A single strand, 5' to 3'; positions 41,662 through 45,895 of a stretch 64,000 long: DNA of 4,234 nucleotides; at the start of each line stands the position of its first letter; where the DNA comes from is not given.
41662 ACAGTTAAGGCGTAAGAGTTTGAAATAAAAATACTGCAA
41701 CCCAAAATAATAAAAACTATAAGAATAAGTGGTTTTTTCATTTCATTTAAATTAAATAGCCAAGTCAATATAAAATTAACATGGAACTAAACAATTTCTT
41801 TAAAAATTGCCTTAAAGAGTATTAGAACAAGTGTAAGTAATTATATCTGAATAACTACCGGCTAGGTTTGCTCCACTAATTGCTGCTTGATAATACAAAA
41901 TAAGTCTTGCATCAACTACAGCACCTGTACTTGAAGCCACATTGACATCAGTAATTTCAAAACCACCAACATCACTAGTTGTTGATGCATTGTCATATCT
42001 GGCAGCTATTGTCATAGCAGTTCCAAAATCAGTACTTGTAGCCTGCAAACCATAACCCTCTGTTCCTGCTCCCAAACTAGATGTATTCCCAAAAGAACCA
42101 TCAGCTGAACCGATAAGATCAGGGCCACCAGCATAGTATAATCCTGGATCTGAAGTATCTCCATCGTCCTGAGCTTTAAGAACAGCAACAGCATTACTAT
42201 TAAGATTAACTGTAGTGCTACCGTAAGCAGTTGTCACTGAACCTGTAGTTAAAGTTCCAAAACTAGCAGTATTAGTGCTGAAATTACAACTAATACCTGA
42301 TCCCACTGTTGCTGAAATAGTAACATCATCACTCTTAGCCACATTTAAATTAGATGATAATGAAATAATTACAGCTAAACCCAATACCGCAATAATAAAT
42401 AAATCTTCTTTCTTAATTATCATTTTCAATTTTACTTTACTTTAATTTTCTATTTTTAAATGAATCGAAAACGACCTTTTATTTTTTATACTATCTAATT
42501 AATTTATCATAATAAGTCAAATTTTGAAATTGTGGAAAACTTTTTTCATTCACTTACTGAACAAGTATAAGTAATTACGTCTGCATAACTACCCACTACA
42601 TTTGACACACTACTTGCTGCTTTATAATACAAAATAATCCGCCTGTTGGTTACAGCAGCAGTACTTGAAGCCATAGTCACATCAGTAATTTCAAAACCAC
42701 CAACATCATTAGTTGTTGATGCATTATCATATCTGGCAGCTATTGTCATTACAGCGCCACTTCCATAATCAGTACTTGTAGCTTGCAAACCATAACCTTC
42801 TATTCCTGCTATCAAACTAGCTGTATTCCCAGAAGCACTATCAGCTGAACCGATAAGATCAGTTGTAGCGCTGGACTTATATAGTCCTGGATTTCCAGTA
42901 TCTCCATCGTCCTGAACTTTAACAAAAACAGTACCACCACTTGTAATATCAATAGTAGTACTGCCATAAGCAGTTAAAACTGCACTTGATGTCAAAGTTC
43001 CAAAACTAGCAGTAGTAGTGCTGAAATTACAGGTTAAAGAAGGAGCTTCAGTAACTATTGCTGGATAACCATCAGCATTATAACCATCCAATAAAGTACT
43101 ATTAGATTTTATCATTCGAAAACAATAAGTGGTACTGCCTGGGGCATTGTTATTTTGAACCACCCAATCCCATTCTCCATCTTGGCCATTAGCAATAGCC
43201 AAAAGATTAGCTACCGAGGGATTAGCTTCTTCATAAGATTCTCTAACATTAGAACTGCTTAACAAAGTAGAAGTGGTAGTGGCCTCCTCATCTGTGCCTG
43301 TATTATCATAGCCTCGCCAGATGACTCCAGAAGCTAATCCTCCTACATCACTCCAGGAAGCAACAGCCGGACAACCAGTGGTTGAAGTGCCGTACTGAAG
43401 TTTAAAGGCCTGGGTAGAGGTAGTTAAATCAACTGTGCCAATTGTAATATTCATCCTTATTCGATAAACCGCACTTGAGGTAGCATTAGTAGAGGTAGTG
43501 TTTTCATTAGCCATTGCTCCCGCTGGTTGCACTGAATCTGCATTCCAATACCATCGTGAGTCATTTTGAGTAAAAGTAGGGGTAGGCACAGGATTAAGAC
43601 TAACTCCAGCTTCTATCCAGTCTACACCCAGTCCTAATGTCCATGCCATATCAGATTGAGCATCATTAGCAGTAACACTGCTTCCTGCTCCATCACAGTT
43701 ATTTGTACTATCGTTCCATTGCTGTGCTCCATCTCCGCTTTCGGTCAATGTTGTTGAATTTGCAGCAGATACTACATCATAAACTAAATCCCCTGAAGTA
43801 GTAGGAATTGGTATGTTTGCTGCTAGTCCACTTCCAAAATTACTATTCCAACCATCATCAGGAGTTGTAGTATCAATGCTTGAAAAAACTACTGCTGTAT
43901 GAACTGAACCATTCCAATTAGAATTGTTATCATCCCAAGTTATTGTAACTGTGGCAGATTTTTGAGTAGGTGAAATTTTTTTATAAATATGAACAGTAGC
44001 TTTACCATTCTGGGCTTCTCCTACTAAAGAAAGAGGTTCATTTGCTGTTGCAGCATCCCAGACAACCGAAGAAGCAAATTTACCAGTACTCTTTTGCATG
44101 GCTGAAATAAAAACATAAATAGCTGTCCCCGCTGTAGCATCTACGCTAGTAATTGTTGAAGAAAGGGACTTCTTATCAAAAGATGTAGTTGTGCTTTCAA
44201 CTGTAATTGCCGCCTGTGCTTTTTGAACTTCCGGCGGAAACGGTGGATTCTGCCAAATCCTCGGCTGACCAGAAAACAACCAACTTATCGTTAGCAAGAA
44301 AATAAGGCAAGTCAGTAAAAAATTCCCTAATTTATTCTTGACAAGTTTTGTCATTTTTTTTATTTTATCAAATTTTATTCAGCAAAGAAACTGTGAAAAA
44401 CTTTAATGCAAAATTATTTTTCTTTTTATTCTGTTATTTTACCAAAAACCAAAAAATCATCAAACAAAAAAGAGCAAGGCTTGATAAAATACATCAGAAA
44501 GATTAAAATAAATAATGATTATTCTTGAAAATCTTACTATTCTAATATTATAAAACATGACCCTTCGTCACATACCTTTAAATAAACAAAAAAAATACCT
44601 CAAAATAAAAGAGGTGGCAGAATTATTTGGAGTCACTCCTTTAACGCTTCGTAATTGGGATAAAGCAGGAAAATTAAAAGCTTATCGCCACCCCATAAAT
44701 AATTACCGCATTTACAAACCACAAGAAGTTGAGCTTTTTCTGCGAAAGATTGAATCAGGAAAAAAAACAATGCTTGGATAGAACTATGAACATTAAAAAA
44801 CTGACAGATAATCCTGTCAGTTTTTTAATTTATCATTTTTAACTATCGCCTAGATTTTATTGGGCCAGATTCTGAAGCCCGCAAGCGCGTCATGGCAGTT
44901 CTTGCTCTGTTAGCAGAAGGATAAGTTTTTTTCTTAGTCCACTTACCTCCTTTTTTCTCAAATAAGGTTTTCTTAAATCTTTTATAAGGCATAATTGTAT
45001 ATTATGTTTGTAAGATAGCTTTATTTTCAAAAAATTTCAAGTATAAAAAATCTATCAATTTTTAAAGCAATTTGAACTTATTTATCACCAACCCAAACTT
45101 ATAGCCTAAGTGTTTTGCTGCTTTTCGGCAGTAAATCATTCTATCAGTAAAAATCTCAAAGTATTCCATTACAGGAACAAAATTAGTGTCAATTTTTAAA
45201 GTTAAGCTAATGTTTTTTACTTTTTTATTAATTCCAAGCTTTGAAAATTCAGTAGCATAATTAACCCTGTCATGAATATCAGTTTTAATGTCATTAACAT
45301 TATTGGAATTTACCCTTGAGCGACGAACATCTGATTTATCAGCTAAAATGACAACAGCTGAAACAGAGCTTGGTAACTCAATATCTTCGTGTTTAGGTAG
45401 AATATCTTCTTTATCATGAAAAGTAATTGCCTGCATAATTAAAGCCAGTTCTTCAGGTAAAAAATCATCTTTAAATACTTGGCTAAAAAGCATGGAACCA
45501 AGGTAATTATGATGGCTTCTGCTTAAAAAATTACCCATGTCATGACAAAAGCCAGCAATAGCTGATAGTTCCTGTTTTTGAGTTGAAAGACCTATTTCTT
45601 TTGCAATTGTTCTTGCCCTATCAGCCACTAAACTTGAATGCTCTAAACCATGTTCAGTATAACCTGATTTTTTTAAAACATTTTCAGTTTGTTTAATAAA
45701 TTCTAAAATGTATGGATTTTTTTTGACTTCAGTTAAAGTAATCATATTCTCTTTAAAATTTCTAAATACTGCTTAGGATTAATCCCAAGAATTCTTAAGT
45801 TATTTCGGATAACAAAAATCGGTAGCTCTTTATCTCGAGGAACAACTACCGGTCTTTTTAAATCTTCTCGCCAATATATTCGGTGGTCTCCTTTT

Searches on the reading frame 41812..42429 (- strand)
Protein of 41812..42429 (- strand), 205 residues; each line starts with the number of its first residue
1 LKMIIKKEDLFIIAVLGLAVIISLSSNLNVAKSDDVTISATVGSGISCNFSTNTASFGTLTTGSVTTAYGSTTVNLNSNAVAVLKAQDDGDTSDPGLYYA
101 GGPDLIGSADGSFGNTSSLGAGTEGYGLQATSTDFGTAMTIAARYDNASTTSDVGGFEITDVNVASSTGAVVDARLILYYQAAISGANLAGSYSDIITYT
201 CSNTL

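Call 3: search_protein_families(library=pfam, proteins=[window:41812-42429:-], max_evalue=0.1)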
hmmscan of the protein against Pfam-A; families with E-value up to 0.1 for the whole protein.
window:41812-42429:- (205 aa): 0 families

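Call 4: search_protein_families(library=ncbifam, proteins=[window:41812-42429:-], max_evalue=0.1)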
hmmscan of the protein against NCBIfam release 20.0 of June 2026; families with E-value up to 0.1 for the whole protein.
window:41812-42429:- (205 aa): 0 families

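Call 37: search_protein_families(library=pfam, alignment_id=A6, max_evalue=0.05)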
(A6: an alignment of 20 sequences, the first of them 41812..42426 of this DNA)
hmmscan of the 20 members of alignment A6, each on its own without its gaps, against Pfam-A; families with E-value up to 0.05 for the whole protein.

A. member 1, window:41812-42426:- (204 aa): 0 families

B. families by the number of members that match (of 20 scanned): 2 families
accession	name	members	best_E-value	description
PF00950.22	ABC-3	1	0.016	ABC 3 transport family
PF22269.2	TagH_SH3-like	1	0.022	Teichoic acid transporter subunit TagH, SH3-like domain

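Call 38: search_solved_structures(query=A6, max_evalue=5)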
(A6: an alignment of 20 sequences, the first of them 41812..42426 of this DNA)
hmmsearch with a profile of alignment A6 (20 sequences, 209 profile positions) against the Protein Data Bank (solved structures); distinct sequences matched with E-value up to 5: 4.
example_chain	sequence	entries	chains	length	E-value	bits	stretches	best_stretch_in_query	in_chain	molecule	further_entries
5klc_A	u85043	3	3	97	0.087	15.6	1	32-111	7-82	Carbohydrate binding module E1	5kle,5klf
7w6b_A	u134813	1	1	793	0.16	14.8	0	86-116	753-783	von Willebrand factor type A domain protein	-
7vcr_A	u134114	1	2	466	0.58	13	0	86-115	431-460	von Willebrand factor type A domain protein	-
7vcn_A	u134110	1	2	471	0.72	12.6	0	86-116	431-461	von Willebrand factor type A domain protein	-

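Call 48: find_homologous_proteins(query=window:41812-42429:-, max_evalue=0.001)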
Query window:41812-42429:- (205 aa): 67 proteins with E <= 0.001 among 520 candidates.
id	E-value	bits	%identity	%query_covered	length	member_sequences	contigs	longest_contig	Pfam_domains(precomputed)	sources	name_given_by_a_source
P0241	5.5e-117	406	100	99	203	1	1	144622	-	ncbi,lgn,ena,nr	ncbi:MAG: hypothetical protein KJI70_00610 [Patescibacteria group bacterium]|nr:hypothetical protein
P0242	5.8e-94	331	82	99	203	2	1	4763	-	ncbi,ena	-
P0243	8.4e-85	301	74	99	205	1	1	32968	-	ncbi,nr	ncbi:MAG: hypothetical protein CEE43_17145 [Promethearchaeota archaeon Loki_b32]|nr:MAG: hypothetica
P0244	4.9e-66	240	63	99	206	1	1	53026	-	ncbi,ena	-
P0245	5.7e-65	237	62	99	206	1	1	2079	-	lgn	-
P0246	1.8e-46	176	50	99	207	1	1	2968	-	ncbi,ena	-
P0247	8.0e-43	164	46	93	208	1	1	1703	-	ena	-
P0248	1.2e-36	144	48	98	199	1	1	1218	-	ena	-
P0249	4.2e-36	142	44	96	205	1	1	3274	-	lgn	-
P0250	1.5e-35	141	42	98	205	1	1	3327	-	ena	-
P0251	4.3e-35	139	42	98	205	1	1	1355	-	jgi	-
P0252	5.2e-35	139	42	98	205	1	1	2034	-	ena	-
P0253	6.0e-35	139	42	98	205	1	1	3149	-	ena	-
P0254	6.2e-35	139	42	98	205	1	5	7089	-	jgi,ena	-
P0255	6.4e-35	139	42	98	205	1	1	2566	-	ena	-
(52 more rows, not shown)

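Call 59: predict_structure(alignment_id=A8)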
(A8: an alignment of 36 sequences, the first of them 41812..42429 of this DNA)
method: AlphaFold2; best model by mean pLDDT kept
length: 205 residues; sequences in the alignment: 36
mean_pLDDT: 87.5   pTM: 0.73
mean pLDDT of the five models: 87.5, 87.2, 85.6, 85.2, 83.8
residues with pLDDT >= 90: 130; 70-90: 55; 50-70: 19; < 50: 1
segments of 3 or more residues with pLDDT < 50: none
pLDDT, mean of each block of 10 residues (from residue 1): 68 88 75 69 87 95 94 95 93 88 87 76 93 87 85 92 95 95 94 95 87
secondary structure, 60 per line:
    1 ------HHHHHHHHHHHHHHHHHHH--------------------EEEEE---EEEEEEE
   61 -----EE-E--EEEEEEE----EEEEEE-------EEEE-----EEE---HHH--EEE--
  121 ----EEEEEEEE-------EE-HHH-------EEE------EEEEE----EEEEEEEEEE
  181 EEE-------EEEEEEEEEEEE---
elements in order: H7-25 E46-50 E54-60 E72-78 E83-88 E96-99 E105-107 E116-118 E125-132 E153-155 E162-166 E171-183 E191-202

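Call 61: fold_search(model_id=the predicted structure, library=pdb)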
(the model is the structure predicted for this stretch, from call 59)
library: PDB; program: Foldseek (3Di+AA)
matches with E <= 10: 691; with E <= 0.001: 0
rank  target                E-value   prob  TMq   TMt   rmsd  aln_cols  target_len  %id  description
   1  6fq0_B                3.0e-02  0.69  0.28  0.39  10.4       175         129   13  Crystal structure of the CsuC-CsuA/B chaperone-subunit preassembly complex of the archaic chaperone-usher Csu pili of  (released 2018-09-26)
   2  7ulo_B                4.1e-02  0.25  0.22  0.22  15.9       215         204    6  Potato leafroll virus N-terminal readthrough domain (released 2022-11-02)
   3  5z5l_C                4.3e-02  0.11  0.15  0.14  18.1       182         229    8  Crystal structure of ConA-R5M (released 2019-04-10)
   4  1pvx                  4.8e-02  0.11  0.15  0.16  15.6       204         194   14  DO-1,4-BETA-XYLANASE, ROOM TEMPERATURE, PH 4.5 (released 1999-10-20)
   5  6fq0_D                5.6e-02  0.44  0.26  0.37  10.3       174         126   14  Crystal structure of the CsuC-CsuA/B chaperone-subunit preassembly complex of the archaic chaperone-usher Csu pili of  (released 2018-09-26)
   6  9ikk_A                8.1e-02  0.92  0.44  0.39   8.1       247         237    9  Cryo-EM structure of TLP-1b (released 2024-11-13)
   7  7ulo_A                8.1e-02  0.14  0.19  0.19  19.0       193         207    7  Potato leafroll virus N-terminal readthrough domain (released 2022-11-02)
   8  7vrp_A                1.1e-01  0.66  0.32  0.19   7.6       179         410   13  Structure of infectious bursal disease virus Gx strain (released 2022-03-30)
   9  7zl4_B                1.2e-01  0.51  0.30  0.36  11.9       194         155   14  Cryo-EM structure of archaic chaperone-usher Csu pilus of Acinetobacter baumannii (released 2022-08-03)
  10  7zl4_A                1.2e-01  0.44  0.27  0.35   7.9       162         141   15  Cryo-EM structure of archaic chaperone-usher Csu pilus of Acinetobacter baumannii (released 2022-08-03)
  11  5fqf_A                1.2e-01  0.35  0.27  0.12  11.8       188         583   12  The details of glycolipid glycan hydrolysis by the structural analysis of a family 123 glycoside hydrolase from Clostr (released 2016-03-30)
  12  8okh_A                1.3e-01  0.23  0.25  0.28   9.7       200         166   10  Crystal structure of Bdellovibrio bacteriovorus Bd1399 (released 2023-10-25)
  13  2cwm_A                1.4e-01  0.08  0.15  0.13  18.3       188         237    9  Native Crystal Structure of NO releasing inductive lectin from seeds of the Canavalia maritima (ConM) (released 2006-01-17)
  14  5fqe_A                1.5e-01  0.41  0.25  0.11  10.7       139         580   12  The details of glycolipid glycan hydrolysis by the structural analysis of a family 123 glycoside hydrolase from Clostr (released 2016-03-30)
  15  5fqe_B                1.5e-01  0.35  0.28  0.12  11.8       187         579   12  The details of glycolipid glycan hydrolysis by the structural analysis of a family 123 glycoside hydrolase from Clostr (released 2016-03-30)
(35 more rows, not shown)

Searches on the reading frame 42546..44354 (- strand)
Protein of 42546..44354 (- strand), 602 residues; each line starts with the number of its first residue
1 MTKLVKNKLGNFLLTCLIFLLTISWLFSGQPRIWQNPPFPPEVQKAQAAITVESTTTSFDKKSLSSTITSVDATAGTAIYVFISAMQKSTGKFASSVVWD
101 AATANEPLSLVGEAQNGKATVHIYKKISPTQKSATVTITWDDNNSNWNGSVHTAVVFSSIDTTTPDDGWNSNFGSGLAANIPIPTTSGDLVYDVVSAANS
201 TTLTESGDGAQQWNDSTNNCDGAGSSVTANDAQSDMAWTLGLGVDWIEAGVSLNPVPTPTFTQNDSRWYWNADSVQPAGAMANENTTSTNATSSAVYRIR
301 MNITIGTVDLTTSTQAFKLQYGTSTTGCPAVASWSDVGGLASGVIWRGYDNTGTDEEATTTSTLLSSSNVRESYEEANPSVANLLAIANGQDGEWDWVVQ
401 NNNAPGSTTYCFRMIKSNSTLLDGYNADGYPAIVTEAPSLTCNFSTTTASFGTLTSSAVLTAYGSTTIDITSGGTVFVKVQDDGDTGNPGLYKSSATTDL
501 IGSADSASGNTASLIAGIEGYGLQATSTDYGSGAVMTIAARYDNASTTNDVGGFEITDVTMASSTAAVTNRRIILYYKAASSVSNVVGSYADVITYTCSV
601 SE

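Call 3: search_protein_families(library=pfam, proteins=[window:42546-44354:-], max_evalue=0.1)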
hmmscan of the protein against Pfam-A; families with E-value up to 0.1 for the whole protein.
window:42546-44354:- (602 aa): 0 families

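Call 4: search_protein_families(library=ncbifam, proteins=[window:42546-44354:-], max_evalue=0.1)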
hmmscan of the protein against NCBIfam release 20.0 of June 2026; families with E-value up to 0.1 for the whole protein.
window:42546-44354:- (602 aa): 0 families

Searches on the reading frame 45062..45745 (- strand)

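Call 66: search_protein_families(library=pfam, proteins=[window:45062-45745:-], max_evalue=0.01)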
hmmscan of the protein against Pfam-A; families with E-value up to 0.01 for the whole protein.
window:45062-45745:- (227 aa): 2 families
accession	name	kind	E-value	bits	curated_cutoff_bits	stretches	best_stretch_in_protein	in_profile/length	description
PF01966.28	HD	-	7.6e-08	33.1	22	1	34-138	2-113/116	HD domain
PF08668.18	HDOD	-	0.0064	16.4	22.9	1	32-75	94-135/196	HDOD domain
